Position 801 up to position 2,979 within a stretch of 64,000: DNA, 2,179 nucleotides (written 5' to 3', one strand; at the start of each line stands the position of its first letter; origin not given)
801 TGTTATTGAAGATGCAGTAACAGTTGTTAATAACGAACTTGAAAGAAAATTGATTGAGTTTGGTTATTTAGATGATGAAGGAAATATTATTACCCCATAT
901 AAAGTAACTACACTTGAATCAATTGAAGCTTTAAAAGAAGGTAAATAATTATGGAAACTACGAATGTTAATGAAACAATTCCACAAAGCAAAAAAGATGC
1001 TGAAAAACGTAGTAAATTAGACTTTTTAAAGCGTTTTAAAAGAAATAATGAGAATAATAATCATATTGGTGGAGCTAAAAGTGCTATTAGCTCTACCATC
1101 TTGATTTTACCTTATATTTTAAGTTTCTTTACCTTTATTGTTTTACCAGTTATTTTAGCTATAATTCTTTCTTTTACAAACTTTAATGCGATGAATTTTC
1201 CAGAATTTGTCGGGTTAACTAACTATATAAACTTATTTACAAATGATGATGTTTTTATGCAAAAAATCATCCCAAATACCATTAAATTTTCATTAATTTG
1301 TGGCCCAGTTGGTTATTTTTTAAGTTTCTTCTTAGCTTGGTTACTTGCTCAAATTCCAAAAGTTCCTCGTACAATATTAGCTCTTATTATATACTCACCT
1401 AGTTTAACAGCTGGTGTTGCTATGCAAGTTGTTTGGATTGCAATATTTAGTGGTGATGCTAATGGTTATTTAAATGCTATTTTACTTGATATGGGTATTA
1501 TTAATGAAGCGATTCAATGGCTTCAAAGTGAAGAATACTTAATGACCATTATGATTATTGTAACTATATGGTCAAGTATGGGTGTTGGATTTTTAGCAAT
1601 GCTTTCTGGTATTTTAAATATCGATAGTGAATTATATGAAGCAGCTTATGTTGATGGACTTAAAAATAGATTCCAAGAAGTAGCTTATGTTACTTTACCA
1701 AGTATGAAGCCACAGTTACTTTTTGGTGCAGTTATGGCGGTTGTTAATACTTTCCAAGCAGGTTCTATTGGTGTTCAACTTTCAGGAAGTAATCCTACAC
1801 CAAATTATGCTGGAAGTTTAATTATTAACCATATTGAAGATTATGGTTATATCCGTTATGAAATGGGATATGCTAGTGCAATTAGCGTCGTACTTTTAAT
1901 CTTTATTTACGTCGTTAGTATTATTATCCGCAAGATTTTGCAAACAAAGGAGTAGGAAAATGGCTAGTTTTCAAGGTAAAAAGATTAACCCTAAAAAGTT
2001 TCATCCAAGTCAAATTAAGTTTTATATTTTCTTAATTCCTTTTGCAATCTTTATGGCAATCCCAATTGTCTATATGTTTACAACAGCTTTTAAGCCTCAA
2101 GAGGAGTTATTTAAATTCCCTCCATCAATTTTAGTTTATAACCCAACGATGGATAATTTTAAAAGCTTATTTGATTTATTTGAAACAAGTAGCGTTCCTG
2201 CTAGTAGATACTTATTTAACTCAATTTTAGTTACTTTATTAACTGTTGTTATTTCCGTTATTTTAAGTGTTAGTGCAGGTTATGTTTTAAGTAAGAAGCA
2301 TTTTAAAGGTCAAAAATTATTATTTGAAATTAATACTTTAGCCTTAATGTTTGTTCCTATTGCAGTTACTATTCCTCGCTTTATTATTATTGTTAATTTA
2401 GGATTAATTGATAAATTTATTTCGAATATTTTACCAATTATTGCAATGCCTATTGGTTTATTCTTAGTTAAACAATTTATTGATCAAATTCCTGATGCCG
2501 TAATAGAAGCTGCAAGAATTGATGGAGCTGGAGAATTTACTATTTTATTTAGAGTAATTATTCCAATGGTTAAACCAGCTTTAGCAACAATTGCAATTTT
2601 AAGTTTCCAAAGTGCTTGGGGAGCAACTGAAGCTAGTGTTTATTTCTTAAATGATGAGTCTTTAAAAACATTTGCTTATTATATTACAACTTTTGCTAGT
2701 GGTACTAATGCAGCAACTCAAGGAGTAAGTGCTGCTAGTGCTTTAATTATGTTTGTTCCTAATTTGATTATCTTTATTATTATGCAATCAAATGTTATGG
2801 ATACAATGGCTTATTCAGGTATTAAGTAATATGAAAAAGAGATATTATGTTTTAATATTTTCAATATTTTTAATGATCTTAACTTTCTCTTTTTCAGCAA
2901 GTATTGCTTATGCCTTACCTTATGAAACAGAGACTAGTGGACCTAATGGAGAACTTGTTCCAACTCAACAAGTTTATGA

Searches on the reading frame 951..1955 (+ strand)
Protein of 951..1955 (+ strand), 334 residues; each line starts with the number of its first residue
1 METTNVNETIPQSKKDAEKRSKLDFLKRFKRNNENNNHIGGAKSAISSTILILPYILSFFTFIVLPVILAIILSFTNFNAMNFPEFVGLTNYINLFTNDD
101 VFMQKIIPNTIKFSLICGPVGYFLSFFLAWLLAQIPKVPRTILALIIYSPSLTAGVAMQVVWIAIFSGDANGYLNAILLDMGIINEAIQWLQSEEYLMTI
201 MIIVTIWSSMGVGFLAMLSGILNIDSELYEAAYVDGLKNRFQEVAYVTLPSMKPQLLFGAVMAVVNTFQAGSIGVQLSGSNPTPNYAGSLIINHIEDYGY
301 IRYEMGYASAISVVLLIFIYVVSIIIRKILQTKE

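Call 3: search_protein_families(library=pfam, proteins=[window:951-1955:+], max_evalue=0.01)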
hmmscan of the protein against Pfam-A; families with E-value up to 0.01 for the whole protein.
window:951-1955:+ (334 aa): 1 family
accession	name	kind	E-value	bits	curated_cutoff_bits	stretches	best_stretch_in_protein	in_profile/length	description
PF00528.27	BPD_transp_1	-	6.4e-13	49.3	26.4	1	127-329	3-177/184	Binding-protein-dependent transport system inner membrane component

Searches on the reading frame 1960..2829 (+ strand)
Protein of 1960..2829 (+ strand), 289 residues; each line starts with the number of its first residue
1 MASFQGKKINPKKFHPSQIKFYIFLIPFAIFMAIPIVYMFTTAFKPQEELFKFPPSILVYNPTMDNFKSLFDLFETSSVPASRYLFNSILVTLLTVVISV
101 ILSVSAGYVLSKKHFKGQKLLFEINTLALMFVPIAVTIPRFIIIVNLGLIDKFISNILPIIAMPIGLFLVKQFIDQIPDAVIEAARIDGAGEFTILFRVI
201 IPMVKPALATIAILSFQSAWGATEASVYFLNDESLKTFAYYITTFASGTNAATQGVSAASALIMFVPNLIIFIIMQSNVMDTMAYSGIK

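Call 3: search_protein_families(library=pfam, proteins=[window:1960-2829:+], max_evalue=0.01)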
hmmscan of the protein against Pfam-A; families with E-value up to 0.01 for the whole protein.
window:1960-2829:+ (289 aa): 1 family
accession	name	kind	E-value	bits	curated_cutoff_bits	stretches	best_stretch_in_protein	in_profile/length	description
PF00528.27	BPD_transp_1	-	2.4e-14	53.9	26.4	1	104-276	6-176/184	Binding-protein-dependent transport system inner membrane component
